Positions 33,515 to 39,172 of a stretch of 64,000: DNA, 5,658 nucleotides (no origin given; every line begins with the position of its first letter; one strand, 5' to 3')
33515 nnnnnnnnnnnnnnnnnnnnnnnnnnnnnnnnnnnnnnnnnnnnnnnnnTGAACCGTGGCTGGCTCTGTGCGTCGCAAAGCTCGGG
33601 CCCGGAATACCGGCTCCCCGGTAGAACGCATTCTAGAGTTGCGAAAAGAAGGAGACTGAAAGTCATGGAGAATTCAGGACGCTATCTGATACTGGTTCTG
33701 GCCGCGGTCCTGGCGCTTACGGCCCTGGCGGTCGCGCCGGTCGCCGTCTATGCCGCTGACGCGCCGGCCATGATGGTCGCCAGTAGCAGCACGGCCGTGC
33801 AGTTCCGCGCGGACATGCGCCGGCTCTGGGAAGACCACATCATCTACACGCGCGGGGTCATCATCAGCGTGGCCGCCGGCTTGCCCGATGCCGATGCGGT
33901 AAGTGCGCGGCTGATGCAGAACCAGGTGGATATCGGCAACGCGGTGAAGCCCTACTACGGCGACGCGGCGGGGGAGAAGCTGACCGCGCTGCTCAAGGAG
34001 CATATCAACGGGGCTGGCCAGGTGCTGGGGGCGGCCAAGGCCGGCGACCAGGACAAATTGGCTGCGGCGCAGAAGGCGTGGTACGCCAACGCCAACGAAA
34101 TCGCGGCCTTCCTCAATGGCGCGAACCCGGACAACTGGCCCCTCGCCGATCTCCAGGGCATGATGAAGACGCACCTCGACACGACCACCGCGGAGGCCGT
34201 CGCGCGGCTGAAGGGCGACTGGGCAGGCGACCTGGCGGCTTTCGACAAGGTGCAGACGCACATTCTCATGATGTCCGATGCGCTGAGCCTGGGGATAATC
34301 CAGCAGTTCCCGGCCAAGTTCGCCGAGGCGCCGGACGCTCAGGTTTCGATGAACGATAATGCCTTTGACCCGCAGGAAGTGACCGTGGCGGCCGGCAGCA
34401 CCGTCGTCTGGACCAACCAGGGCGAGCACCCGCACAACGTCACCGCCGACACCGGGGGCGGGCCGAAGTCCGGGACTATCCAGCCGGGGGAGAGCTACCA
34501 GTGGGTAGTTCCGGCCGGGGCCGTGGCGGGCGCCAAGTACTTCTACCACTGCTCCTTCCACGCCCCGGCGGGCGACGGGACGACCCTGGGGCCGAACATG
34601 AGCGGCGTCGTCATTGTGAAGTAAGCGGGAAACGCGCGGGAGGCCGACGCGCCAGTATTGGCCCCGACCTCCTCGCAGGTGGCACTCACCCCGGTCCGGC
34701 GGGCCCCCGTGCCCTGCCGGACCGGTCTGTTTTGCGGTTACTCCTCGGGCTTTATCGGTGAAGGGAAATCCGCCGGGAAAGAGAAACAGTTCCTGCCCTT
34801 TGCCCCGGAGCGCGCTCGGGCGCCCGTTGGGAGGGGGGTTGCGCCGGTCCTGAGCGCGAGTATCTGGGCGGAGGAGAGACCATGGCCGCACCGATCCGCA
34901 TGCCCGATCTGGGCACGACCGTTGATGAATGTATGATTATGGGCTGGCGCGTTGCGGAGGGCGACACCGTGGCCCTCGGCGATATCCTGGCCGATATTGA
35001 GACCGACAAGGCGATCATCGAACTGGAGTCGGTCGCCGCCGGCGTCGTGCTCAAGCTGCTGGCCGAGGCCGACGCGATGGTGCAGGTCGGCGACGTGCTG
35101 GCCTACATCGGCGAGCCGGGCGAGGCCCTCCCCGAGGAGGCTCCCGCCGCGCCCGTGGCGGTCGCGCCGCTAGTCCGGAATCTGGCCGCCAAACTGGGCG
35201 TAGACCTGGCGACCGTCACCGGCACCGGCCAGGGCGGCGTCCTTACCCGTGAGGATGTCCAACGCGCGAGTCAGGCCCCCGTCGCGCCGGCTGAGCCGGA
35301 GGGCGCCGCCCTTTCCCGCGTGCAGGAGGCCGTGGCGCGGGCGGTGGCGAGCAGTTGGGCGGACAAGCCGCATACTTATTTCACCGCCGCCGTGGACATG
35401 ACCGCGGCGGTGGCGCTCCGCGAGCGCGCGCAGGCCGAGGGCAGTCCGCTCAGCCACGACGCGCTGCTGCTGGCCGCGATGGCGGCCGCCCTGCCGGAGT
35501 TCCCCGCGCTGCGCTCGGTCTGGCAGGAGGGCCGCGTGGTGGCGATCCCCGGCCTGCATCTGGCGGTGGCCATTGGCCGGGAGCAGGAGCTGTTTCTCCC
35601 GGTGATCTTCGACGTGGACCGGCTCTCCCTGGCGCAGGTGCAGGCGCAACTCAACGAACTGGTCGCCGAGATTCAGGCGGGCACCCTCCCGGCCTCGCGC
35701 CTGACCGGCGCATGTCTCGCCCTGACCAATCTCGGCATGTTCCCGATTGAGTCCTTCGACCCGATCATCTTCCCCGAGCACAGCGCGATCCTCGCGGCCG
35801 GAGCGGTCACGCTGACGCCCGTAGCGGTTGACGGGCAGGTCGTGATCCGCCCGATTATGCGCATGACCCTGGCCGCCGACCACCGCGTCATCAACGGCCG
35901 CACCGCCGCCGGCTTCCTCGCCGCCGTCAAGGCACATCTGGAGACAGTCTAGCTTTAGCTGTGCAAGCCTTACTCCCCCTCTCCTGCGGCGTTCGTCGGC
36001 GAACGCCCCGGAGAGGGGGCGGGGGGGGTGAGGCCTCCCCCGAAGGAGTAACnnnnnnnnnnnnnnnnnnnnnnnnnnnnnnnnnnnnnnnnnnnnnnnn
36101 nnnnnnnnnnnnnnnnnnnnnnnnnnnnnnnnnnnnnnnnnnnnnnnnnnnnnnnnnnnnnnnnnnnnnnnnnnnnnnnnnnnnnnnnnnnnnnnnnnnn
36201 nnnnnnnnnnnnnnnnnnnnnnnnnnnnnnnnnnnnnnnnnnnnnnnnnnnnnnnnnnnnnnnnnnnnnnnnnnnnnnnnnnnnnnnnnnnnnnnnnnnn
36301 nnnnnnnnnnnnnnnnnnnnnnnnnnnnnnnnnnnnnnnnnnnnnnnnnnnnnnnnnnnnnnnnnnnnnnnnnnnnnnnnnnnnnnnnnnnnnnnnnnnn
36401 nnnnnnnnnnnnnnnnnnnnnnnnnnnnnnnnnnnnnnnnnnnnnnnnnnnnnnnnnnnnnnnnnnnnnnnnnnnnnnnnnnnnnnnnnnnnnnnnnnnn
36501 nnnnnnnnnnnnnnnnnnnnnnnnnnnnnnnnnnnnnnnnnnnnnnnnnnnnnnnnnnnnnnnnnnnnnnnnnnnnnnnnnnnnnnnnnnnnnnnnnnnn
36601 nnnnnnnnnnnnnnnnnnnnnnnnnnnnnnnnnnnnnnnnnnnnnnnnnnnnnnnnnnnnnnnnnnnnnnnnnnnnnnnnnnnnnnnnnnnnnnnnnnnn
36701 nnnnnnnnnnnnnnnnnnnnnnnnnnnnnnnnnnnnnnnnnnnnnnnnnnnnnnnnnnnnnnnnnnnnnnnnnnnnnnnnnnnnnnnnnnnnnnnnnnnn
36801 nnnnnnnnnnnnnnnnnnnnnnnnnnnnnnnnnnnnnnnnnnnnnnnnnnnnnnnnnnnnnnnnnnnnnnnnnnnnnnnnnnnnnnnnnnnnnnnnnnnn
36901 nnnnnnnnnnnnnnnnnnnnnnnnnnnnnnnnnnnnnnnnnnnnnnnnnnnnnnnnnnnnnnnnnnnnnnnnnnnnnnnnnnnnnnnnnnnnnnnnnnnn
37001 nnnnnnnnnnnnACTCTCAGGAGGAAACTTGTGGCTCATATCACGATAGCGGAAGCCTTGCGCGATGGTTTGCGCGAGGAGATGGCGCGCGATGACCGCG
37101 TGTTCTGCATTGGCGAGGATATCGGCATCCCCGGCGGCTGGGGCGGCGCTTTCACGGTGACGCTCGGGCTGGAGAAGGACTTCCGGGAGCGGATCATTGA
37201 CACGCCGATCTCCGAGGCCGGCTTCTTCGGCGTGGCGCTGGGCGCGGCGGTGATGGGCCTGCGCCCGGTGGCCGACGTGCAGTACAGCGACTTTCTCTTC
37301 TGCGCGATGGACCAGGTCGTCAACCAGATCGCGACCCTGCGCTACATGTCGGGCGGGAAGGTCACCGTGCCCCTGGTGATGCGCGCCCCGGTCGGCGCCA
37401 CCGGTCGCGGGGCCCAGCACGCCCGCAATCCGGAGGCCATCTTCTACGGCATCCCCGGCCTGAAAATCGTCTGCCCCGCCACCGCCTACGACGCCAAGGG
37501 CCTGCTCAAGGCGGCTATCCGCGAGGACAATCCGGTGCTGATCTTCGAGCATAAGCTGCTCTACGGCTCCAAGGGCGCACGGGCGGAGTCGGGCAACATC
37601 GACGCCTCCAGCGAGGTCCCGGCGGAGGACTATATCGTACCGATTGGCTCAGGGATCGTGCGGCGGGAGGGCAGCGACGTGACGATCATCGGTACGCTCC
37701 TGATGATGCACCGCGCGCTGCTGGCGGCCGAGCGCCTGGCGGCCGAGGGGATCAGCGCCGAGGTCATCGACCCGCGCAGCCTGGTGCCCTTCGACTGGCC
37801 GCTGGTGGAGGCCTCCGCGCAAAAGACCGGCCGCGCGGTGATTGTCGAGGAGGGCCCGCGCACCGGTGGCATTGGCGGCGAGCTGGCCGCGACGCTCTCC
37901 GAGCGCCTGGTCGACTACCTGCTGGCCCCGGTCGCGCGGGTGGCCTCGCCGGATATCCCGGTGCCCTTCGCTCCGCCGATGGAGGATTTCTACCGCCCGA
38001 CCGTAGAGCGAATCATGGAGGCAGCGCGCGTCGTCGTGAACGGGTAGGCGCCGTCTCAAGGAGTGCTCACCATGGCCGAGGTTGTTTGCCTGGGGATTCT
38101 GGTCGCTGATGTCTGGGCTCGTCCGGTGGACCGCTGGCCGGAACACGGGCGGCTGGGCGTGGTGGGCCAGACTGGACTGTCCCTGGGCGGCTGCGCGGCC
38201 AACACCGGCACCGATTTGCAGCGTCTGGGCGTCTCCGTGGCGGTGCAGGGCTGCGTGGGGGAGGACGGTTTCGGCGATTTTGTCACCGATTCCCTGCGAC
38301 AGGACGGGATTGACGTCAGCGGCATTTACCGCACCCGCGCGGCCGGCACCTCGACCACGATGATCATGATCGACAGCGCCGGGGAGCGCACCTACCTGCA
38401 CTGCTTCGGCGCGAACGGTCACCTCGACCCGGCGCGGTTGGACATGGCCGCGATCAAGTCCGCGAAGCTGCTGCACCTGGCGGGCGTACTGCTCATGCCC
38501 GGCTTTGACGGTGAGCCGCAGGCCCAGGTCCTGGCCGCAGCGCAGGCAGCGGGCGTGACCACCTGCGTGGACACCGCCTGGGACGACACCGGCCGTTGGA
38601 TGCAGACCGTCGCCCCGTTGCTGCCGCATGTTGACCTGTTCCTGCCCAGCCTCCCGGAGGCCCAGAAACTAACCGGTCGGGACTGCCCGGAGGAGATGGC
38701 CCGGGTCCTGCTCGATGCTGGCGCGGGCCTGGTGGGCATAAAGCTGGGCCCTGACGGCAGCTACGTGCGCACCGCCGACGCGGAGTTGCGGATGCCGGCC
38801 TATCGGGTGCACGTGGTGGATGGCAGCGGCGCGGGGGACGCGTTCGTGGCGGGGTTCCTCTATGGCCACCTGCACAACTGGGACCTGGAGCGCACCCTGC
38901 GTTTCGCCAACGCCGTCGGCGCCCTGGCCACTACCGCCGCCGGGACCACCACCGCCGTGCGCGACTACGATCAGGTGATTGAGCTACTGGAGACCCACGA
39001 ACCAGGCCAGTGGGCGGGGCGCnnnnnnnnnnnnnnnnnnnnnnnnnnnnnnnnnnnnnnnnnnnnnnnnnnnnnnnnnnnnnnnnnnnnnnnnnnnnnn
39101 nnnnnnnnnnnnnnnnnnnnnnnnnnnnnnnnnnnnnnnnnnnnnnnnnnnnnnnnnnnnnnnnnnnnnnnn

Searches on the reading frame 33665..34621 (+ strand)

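Call 7: search_protein_families(library=pfam, proteins=[window:33665-34621:+], max_evalue=0.01)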
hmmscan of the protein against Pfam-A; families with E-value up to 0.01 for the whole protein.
window:33665-34621:+ (319 aa): 2 families
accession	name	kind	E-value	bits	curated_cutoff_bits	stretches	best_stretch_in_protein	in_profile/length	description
PF13473.12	Cupredoxin_1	-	1.7e-07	31.7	27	1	215-300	13-96/104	Cupredoxin-like domain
PF00127.26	Copper-bind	-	7.2e-07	30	21.2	1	226-303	6-91/99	Copper binding proteins, plastocyanin/azurin family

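Call 8: search_protein_families(library=ncbifam, proteins=[window:33665-34621:+], max_evalue=0.01)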
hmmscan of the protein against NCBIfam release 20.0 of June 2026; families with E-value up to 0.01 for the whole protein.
window:33665-34621:+ (319 aa): 3 families
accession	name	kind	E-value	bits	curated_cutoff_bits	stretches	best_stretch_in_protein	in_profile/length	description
TIGR02656.1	cyanin_plasto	equivalog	9e-07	29.2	87.85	1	232-303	12-91/99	plastocyanin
TIGR02657.1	amicyanin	equivalog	8.9e-05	22.8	110.2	1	233-299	7-73/83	amicyanin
TIGR03102.1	halo_cynanin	subfamily_domain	9e-05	22.5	93.8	1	228-300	33-104/115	halocyanin domain-containing protein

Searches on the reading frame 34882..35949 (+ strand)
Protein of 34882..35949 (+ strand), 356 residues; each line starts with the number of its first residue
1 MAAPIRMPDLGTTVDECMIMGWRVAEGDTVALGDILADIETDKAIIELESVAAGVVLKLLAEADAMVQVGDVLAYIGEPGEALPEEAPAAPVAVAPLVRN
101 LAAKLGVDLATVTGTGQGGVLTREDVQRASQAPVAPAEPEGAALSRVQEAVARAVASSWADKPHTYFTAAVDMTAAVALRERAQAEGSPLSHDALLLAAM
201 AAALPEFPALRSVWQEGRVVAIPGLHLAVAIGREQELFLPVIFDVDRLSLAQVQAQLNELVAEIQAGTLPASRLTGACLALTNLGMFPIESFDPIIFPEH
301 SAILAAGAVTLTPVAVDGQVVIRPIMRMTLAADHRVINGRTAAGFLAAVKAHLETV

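Call 59: search_protein_families(library=pfam, proteins=[window:34882-35949:+], max_evalue=0.00001)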
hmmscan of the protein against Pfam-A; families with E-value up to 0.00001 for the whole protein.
window:34882-35949:+ (356 aa): 3 families
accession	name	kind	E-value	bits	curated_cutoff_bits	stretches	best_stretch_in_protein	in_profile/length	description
PF00198.28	2-oxoacid_dh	-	1.9e-53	181.8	23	1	140-355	5-226/232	2-oxoacid dehydrogenases acyltransferase (catalytic domain)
PF00364.28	Biotin_lipoyl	-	4.5e-19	68.5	22.1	1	5-76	3-73/73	Biotin-requiring enzyme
PF02817.22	E3_binding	-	1.3e-12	48.2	23.7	1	94-127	3-36/36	e3 binding domain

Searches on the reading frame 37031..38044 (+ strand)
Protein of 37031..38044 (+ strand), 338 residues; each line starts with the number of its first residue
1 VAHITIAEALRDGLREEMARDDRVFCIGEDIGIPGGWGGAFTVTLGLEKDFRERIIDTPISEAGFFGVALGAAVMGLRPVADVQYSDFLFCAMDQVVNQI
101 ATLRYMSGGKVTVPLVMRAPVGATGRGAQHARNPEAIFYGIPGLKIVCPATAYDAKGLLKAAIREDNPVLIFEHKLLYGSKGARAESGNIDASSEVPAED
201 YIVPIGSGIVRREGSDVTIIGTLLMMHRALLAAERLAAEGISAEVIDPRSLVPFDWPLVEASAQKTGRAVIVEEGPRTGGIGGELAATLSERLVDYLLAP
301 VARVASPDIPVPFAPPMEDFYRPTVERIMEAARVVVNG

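Call 59: search_protein_families(library=pfam, proteins=[window:37031-38044:+], max_evalue=0.00001)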
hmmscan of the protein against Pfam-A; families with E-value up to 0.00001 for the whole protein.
window:37031-38044:+ (338 aa): 2 families
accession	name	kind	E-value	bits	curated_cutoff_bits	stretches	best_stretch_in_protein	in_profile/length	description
PF02779.29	Transket_pyr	-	5.3e-41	140.6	27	1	4-179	3-173/174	Transketolase, pyrimidine binding domain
PF02780.25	Transketolase_C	-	6e-38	130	25.9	1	208-328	3-124/124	Transketolase, C-terminal domain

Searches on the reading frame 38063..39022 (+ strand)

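Call 59: search_protein_families(library=pfam, proteins=[window:38063-39022:+], max_evalue=0.00001)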
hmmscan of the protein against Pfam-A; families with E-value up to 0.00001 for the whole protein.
window:38063-39022:+ (320 aa): 1 family
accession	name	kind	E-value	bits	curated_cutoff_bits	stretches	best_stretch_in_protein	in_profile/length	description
PF00294.29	PfkB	-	3.5e-61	207.6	25.8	1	4-298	1-298/302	pfkB family carbohydrate kinase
